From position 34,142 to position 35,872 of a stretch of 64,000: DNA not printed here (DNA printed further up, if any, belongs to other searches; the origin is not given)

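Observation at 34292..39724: Compact triacylglycerol/wax-ester (Kennedy pathway) locus: HAD-IB::LPLAT fusion divergent from plsB-WS/DGAT (ATGA-coupled)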

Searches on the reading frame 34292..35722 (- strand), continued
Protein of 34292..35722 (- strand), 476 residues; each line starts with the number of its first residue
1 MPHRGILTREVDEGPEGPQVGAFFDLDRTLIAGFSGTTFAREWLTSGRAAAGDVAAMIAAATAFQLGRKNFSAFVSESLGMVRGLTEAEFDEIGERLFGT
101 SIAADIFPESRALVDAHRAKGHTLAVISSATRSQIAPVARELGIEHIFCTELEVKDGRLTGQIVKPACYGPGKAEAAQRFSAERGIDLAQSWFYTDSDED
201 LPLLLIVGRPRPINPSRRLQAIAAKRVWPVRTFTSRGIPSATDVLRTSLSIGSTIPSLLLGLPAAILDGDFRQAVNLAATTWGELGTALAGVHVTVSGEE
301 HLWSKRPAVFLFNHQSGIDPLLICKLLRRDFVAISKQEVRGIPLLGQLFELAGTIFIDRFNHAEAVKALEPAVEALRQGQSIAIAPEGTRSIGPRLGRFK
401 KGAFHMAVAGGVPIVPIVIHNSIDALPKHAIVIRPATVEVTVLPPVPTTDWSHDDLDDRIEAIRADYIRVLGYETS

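Call 25: find_encoding_contigs(protein=P0020, flank=8000, max_places=2)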
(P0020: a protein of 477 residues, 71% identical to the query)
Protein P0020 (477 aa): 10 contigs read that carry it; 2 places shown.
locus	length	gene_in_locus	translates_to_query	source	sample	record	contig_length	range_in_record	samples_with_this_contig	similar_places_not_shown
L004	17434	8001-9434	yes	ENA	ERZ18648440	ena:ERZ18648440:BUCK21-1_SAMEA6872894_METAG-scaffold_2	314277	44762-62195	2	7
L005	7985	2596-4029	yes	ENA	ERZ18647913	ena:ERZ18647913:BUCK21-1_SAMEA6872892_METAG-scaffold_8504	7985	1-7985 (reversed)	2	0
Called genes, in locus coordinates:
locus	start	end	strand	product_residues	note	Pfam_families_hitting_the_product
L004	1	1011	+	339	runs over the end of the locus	PF00296:Bac_luciferase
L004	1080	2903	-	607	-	PF13191:AAA_16, PF13401:AAA_22, PF05036:SPOR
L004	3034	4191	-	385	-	PF21694:DNA_pol3_delta_C (faint)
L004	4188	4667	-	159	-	PF03061:4HBT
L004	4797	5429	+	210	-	PF00440:TetR_N, PF17925:TetR_C_20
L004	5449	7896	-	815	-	PF01553:Acyltransferase, PF19277:GPAT_C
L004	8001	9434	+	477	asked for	PF00702:Hydrolase (weak), PF12710:HAD, PF01553:Acyltransferase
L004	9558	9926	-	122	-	PF02627:CMD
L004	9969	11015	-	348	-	PF00389:2-Hacid_dh, PF02826:2-Hacid_dh_C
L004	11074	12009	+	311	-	PF24684:Vgb_lyase (faint), PF08450:SGL, PF03088:Str_synth (weak)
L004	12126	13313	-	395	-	PF00108:Thiolase_N, PF22691:Thiolase_C_1, PF02803:Thiolase_C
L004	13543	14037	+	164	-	PF13452:FAS1_DH_region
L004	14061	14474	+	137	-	PF01575:MaoC_dehydratas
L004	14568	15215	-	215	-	PF25084:LbH_EIF2B (weak), PF25087:GMPPB_C (faint), PF00132:Hexapep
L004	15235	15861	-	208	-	PF00440:TetR_N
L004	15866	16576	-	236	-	PF03061:4HBT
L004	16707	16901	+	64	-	PF06902:Fer4_19, PF13459:Fer4_15, PF13370:Fer4_13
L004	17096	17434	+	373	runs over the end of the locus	PF01895:PhoU, PF01451:LMWPc (weak)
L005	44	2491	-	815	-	PF01553:Acyltransferase, PF19277:GPAT_C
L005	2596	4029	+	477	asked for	PF00702:Hydrolase (weak), PF12710:HAD, PF01553:Acyltransferase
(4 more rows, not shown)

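Call 28: search_solved_structures(query=window:34292-35722:-, max_evalue=0.001, show_alignments=2)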
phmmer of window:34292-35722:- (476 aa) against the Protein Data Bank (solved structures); distinct sequences matched with E-value up to 0.001: 10.
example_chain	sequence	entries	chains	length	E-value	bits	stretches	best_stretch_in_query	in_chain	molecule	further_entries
3fvv_A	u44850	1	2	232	3.3e-20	75.5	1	22-230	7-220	uncharacterized protein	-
5kym_A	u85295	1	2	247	3.5e-20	75.4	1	293-460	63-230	1-acyl-sn-glycerol-3-phosphate acyltransferase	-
5is2_A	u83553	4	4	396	1.2e-15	60.5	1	23-223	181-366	Phosphoserine phosphatase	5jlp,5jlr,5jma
3p96_A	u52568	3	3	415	1.2e-15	60.4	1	23-223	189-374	Phosphoserine phosphatase SerB | Phosphoserine phosphatase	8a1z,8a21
5it4_A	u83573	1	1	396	5e-15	58.4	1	23-223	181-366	Phosphoserine phosphatase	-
5jjb_A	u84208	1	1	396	1.1e-14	57.3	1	23-223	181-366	Phosphoserine phosphatase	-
5it0_A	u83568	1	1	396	2.1e-14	56.3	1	23-223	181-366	Phosphoserine phosphatase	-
5t41_A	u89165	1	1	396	2.3e-14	56.2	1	23-223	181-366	Phosphoserine phosphatase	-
1f5s_A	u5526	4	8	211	1.2e-05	27.5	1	67-204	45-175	PHOSPHOSERINE PHOSPHATASE (PSP) | Phosphoserine Phosphatase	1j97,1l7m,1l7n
1l7o_A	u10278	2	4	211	1.3e-05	27.3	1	67-204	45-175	PHOSPHOSERINE PHOSPHATASE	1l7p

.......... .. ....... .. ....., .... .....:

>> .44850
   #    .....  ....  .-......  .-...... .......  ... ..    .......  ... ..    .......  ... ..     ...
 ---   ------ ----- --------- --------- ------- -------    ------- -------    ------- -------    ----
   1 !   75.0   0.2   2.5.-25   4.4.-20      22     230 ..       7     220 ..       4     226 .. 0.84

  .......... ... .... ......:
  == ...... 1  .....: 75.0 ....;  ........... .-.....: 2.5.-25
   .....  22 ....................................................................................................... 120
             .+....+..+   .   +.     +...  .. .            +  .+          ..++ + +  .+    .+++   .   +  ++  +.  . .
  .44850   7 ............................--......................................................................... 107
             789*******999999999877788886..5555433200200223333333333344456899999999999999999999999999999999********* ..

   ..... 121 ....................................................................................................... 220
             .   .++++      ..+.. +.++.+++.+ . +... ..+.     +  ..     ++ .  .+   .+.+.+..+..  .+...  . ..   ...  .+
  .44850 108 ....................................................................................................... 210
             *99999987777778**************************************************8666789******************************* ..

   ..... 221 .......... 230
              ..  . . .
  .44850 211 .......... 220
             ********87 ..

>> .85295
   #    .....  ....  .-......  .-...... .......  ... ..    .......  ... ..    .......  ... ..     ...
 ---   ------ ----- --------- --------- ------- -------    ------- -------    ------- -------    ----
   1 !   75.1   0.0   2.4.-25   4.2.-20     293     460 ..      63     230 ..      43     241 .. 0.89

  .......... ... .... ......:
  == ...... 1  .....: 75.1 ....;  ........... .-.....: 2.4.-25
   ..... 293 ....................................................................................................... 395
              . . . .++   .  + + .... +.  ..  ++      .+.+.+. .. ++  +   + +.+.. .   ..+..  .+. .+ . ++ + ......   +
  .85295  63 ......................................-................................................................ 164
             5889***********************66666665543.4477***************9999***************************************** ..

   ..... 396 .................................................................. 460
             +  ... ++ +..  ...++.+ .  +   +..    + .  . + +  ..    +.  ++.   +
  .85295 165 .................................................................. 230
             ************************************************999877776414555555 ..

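Call 33: search_protein_representatives(protein=window:34292-35722:-)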
Query: 476 residues. Proteins with E-value up to 0.001 (for the whole library): 32829; up to 1e-10: 10425; up to 1e-30: 425. The best 150 are listed.
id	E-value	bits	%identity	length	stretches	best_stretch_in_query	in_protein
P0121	2.9e-184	629.5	61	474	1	6-472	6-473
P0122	1.4e-152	525.0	54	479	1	10-472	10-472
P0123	2.7e-151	520.8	53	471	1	4-472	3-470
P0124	6.2e-147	506.5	50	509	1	1-472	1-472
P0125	6.5e-145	499.8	48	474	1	6-472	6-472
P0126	5.7e-143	493.4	49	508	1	7-472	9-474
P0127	5.1e-142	490.3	47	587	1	9-468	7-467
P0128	2.4e-138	478.1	46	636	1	8-467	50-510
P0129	8.4e-137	473.1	50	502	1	16-470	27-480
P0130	2.9e-129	448.2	42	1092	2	7-473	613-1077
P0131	1.4e-128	445.9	45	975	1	9-471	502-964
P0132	3.4e-128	444.7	50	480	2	271-472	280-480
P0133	1.5e-125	436.0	47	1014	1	7-473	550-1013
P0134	2.1e-123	428.9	47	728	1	9-471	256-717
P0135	5.3e-121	421.0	44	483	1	7-472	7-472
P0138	2.5e-115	402.3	45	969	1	7-471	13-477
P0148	1.3e-104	366.9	37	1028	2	6-472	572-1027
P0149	5.3e-104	364.9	39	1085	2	7-471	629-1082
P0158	5.5e-98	345.1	37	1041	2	13-472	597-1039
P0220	3.2e-61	223.9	46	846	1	6-234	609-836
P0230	4.1e-58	213.7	40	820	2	178-437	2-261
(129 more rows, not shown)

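Call 34: search_protein_families(library=pfam, proteins=[P0130, P0131, P0133, P0134, P0148, P0149, P0158, P0138, P0220, P0230], max_evalue=0.00001)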
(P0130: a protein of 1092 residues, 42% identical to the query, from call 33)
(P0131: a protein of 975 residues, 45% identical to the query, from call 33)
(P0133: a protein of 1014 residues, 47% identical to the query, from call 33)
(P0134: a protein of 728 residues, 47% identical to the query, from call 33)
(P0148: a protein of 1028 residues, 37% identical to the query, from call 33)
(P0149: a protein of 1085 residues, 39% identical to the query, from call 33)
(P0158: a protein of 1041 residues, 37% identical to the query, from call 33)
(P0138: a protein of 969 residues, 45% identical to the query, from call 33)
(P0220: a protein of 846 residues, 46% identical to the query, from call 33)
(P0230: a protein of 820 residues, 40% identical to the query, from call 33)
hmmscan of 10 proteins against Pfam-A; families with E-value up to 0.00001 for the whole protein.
P0130 (1092 aa): 3 families
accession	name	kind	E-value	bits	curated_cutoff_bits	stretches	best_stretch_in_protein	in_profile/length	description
PF19277.4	GPAT_C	-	4e-53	181.3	25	1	223-555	4-341/344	Glycerol-3-phosphate acyltransferase C-terminal region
PF01553.26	Acyltransferase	-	4.2e-50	169.4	23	2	900-1023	2-131/132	Acyltransferase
PF12710.13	HAD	-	1.3e-33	117.4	27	1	628-811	1-189/189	haloacid dehalogenase-like hydrolase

P0131 (975 aa): 5 families
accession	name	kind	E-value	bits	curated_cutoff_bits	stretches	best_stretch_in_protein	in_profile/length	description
PF03007.21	WS_DGAT_cat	-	7.5e-51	173.9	23.6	1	46-285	35-263/263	Wax ester synthase/diacylglycerol acyltransferase catalytic domain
PF01553.26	Acyltransferase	-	8.3e-31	107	23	1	787-912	2-131/132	Acyltransferase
PF12710.13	HAD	-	1.6e-30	107.4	27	1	515-697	1-188/189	haloacid dehalogenase-like hydrolase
PF06974.18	WS_DGAT_C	-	2.2e-16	60.7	20.7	1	324-462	2-143/145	WS/DGAT C-terminal domain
PF00702.32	Hydrolase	-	1.3e-08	35.9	26.4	1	515-695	4-185/191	haloacid dehalogenase-like hydrolase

P0133 (1014 aa): 4 families
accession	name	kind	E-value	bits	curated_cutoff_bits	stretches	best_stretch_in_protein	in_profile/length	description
PF01553.26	Acyltransferase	-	9.7e-39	132.6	23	2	837-959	3-131/132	Acyltransferase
PF12710.13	HAD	-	5.1e-29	102.5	27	1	565-746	1-188/189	haloacid dehalogenase-like hydrolase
PF19277.4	GPAT_C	-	3.2e-23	83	25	1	256-423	71-241/344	Glycerol-3-phosphate acyltransferase C-terminal region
PF00702.32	Hydrolase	-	4.9e-08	34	26.4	1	565-750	4-191/191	haloacid dehalogenase-like hydrolase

P0134 (728 aa): 4 families
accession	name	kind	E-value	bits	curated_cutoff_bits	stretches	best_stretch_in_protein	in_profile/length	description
PF12710.13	HAD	-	8.1e-32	111.6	27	1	269-445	1-182/189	haloacid dehalogenase-like hydrolase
PF01553.26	Acyltransferase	-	2.9e-30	105.2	23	1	540-665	2-131/132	Acyltransferase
PF06974.18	WS_DGAT_C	-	1.4e-17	64.6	20.7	1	80-218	2-143/145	WS/DGAT C-terminal domain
PF00702.32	Hydrolase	-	1.2e-08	36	26.4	1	268-427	3-167/191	haloacid dehalogenase-like hydrolase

P0148 (1028 aa): 3 families
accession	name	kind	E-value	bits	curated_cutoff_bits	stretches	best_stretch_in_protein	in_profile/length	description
PF01553.26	Acyltransferase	-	5e-46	156.2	23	2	848-974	2-131/132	Acyltransferase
PF19277.4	GPAT_C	-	2e-23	83.7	25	1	245-432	1-224/344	Glycerol-3-phosphate acyltransferase C-terminal region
PF12710.13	HAD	-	1.2e-22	81.7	27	1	588-767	1-189/189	haloacid dehalogenase-like hydrolase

P0149 (1085 aa): 4 families
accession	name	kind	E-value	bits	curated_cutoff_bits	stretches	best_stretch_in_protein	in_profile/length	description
PF01553.26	Acyltransferase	-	1.4e-50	170.9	23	2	904-1030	4-131/132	Acyltransferase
PF19277.4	GPAT_C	-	2.1e-34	119.8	25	1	276-578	4-340/344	Glycerol-3-phosphate acyltransferase C-terminal region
PF12710.13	HAD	-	2.8e-27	96.8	27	1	644-821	1-189/189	haloacid dehalogenase-like hydrolase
PF00702.32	Hydrolase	-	5.4e-06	27.4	26.4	0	644-824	4-191/191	haloacid dehalogenase-like hydrolase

P0158 (1041 aa): 3 families
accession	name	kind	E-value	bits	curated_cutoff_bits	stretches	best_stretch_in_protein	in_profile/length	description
PF01553.26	Acyltransferase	-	2.1e-50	170.4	23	2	861-986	2-131/132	Acyltransferase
PF12710.13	HAD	-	5.9e-24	86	27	1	606-779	1-188/189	haloacid dehalogenase-like hydrolase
PF19277.4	GPAT_C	-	1.8e-12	47.6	25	1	277-430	8-189/344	Glycerol-3-phosphate acyltransferase C-terminal region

P0138 (969 aa): 5 families
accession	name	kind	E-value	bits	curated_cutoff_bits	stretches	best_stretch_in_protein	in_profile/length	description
PF03007.21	WS_DGAT_cat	-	3.5e-34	119.2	23.6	1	514-781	2-261/263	Wax ester synthase/diacylglycerol acyltransferase catalytic domain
PF01553.26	Acyltransferase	-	2.1e-32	112.2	23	1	299-425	1-131/132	Acyltransferase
PF12710.13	HAD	-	1e-31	111.3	27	1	28-210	1-188/189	haloacid dehalogenase-like hydrolase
PF06974.18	WS_DGAT_C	-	6.8e-18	65.6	20.7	1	823-962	2-143/145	WS/DGAT C-terminal domain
PF00702.32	Hydrolase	-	6.1e-09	37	26.4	1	28-153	4-140/191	haloacid dehalogenase-like hydrolase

P0220 (846 aa): 4 families
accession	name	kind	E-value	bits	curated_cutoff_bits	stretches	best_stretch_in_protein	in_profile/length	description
PF19277.4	GPAT_C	-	1.1e-40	140.4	25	1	228-552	9-342/344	Glycerol-3-phosphate acyltransferase C-terminal region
PF12710.13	HAD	-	5.3e-34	118.7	27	1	624-807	1-189/189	haloacid dehalogenase-like hydrolase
PF01553.26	Acyltransferase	-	1.2e-12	48.2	23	1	75-209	5-131/132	Acyltransferase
PF00702.32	Hydrolase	-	4.6e-06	27.6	26.4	0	624-804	4-185/191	haloacid dehalogenase-like hydrolase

P0230 (820 aa): 1 family
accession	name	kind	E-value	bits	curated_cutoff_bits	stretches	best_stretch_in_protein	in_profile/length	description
PF01553.26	Acyltransferase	-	6.5e-49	165.5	23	2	118-243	2-131/132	Acyltransferase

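Call 35: list_cluster_members(proteins=[P0131, P0138, P0134, P0130, P0133, P0148, P0149, P0158, P0220, P0127])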
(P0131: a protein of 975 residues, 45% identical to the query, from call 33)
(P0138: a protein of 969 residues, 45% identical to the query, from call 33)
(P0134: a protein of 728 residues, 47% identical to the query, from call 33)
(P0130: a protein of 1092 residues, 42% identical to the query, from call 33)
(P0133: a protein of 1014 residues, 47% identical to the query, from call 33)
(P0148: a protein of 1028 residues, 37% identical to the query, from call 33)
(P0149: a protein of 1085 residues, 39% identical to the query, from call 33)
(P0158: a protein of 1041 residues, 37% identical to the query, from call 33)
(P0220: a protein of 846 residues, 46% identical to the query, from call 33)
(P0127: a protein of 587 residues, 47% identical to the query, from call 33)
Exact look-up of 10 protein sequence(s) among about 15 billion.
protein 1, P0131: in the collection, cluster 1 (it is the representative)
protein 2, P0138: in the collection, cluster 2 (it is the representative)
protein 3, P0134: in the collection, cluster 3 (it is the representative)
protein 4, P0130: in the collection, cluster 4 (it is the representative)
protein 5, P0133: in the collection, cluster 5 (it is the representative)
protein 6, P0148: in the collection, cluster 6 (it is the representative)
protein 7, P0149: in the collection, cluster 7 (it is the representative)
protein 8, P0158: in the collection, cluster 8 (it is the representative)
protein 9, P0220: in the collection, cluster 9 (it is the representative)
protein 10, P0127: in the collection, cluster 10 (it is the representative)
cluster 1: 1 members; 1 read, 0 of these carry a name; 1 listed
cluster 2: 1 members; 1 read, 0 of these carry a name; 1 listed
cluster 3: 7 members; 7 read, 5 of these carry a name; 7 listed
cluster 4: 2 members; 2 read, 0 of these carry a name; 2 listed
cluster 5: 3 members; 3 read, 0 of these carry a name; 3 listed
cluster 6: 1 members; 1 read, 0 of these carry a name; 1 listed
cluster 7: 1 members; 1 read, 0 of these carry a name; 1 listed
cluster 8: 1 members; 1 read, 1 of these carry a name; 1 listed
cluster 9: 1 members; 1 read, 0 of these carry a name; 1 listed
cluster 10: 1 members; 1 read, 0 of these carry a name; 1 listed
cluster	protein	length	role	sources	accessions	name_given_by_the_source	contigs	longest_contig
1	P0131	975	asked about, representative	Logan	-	-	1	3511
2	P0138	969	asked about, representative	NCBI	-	-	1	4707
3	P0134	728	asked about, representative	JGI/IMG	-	putative phosphoserine phosphatase/1-acylglycerol-3-phosphate O-acyltransferase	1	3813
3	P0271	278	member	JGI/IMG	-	putative phosphoserine phosphatase/1-acylglycerol-3-phosphate O-acyltransferase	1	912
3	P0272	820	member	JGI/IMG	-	putative phosphoserine phosphatase/1-acylglycerol-3-phosphate O-acyltransferase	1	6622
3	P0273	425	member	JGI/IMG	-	putative phosphoserine phosphatase/1-acylglycerol-3-phosphate O-acyltransferase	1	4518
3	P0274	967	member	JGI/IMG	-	putative phosphoserine phosphatase/1-acylglycerol-3-phosphate O-acyltransferase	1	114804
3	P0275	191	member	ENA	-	-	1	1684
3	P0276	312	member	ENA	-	-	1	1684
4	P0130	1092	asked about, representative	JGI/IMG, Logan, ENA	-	-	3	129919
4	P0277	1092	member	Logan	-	-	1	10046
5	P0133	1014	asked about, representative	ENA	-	-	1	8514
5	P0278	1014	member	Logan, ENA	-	-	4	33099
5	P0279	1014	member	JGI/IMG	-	-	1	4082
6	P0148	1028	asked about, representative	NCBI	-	-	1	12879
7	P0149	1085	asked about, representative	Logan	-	-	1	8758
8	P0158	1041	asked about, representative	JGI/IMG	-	putative phosphoserine phosphatase/1-acylglycerol-3-phosphate O-acyltransferase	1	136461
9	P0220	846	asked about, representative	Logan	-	-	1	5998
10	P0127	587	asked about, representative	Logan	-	-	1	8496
